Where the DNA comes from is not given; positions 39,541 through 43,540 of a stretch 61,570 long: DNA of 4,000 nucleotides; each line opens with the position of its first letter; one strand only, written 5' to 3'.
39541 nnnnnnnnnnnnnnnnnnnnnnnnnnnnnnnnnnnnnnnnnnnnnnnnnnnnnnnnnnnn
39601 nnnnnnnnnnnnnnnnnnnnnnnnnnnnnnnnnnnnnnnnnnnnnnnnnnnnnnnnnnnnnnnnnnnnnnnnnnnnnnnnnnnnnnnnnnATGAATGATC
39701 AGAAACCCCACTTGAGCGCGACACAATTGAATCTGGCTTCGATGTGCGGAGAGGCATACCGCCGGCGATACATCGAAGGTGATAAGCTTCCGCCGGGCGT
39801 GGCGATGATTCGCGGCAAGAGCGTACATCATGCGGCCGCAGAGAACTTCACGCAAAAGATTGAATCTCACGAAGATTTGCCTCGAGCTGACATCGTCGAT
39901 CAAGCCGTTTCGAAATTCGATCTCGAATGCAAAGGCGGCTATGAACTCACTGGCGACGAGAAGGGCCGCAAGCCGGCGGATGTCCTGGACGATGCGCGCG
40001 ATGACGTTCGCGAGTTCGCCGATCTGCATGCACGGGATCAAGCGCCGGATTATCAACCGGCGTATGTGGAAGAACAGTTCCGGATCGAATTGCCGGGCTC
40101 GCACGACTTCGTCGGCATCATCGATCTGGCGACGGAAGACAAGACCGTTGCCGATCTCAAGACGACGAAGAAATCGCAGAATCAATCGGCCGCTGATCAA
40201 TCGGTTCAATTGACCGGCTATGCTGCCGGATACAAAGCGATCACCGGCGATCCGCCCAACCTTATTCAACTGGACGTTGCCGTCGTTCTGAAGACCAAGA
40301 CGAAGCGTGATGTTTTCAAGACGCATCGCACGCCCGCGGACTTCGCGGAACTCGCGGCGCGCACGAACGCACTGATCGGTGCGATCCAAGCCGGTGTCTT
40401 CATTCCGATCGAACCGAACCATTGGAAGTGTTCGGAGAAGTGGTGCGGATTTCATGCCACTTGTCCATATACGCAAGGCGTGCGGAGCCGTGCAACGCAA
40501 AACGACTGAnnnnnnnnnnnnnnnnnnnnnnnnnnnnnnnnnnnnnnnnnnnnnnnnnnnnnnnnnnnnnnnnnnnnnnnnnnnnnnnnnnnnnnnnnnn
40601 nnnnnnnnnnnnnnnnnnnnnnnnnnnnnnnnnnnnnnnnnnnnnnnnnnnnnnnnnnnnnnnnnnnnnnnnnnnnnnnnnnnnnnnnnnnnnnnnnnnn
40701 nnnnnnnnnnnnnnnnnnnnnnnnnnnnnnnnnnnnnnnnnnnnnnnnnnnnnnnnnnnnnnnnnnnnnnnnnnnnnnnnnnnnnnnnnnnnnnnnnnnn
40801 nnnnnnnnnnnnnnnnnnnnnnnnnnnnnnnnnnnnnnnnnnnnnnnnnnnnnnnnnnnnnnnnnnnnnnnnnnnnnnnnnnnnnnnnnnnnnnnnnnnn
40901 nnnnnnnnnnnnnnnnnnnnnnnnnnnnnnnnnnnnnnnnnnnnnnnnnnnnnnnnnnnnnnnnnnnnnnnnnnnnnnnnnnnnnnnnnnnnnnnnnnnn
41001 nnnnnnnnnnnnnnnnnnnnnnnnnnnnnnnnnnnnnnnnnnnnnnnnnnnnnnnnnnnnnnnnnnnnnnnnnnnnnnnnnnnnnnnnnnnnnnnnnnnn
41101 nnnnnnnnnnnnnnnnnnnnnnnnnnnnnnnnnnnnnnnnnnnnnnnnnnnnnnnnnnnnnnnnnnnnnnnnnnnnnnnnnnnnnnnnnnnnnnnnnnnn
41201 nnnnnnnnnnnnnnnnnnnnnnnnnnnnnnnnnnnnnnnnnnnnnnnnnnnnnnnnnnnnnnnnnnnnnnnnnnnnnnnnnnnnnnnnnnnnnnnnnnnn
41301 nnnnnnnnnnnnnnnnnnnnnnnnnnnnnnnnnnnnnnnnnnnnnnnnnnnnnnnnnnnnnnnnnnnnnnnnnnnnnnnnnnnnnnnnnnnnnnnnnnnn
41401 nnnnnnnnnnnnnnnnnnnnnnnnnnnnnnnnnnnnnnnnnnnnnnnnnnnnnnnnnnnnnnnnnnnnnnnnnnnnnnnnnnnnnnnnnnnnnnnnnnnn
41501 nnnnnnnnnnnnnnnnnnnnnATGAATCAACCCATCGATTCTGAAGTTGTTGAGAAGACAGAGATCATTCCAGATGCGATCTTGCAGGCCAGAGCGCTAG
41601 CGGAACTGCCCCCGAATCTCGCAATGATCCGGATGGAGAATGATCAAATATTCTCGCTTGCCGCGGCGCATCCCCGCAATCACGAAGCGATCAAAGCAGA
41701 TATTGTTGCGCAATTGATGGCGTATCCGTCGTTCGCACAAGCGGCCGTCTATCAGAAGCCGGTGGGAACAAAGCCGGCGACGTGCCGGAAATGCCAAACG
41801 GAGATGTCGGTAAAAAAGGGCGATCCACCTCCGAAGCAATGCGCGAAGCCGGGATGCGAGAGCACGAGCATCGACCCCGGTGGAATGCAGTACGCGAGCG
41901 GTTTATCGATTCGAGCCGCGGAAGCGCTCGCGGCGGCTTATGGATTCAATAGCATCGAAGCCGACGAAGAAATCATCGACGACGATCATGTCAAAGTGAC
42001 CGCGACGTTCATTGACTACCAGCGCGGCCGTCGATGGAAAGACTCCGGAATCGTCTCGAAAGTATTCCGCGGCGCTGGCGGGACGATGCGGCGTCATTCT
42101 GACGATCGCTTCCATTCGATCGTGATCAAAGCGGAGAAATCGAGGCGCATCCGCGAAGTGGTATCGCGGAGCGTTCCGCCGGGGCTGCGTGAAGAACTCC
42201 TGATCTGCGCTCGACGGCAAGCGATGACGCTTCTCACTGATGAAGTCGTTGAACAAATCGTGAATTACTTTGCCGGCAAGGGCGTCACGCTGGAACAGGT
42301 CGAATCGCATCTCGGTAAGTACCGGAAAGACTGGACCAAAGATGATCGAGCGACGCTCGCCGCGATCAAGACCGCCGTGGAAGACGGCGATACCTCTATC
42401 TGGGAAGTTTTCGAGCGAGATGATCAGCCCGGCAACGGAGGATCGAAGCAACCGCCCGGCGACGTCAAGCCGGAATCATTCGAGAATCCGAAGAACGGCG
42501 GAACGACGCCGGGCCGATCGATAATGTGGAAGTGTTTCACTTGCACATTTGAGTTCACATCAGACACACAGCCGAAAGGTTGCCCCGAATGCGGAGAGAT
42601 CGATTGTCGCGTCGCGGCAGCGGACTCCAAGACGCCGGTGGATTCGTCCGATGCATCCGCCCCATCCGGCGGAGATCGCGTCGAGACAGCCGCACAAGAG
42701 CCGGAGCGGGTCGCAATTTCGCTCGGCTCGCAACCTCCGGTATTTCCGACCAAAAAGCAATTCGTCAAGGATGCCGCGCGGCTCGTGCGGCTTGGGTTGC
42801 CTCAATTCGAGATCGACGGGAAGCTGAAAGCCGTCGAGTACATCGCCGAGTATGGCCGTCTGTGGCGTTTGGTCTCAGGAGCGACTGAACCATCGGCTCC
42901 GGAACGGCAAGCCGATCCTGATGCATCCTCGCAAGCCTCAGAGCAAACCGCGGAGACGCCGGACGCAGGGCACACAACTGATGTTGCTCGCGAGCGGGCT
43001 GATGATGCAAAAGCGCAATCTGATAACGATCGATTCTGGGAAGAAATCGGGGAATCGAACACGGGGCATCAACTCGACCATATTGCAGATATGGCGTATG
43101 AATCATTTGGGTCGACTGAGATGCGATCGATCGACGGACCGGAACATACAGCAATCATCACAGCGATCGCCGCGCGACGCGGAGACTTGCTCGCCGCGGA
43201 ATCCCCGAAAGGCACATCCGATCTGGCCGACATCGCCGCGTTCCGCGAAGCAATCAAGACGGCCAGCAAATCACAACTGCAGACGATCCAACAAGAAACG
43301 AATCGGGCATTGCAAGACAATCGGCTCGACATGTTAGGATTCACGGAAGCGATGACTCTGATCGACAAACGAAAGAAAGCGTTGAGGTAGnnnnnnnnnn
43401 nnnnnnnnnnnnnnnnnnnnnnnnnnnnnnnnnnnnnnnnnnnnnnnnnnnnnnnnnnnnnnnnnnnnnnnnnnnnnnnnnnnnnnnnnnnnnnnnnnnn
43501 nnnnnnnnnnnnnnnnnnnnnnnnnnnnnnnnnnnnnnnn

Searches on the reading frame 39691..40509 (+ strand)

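Call 75: search_protein_families(library=phrogs, proteins=[window:39691-40509:+], max_evalue=0.001)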
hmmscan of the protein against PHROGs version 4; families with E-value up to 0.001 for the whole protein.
window:39691-40509:+ (272 aa): 3 families
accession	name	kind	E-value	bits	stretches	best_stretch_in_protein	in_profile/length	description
phrog_69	-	DNA, RNA and nucleotide metabolism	6.3e-17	62.7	1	1-260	83-325/501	exonuclease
phrog_1218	-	DNA, RNA and nucleotide metabolism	4.2e-10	40.4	1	3-186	5-193/364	exonuclease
phrog_298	-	DNA, RNA and nucleotide metabolism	4.7e-06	27.2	1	136-210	168-235/293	exonuclease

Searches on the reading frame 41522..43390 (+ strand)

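Call 10: search_protein_families(library=pfam, proteins=[window:41522-43390:+], max_evalue=0.01)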
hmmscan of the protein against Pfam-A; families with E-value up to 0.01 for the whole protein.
window:41522-43390:+ (622 aa): 0 families

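Call 31: search_protein_families(library=phrogs, proteins=[window:41522-43390:+], max_evalue=0.00001)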
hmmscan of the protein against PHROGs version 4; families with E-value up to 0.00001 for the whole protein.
window:41522-43390:+ (622 aa): 1 family
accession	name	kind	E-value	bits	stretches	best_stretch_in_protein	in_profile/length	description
phrog_3657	-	unknown function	3.5e-20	73.2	1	123-308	77-264/289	-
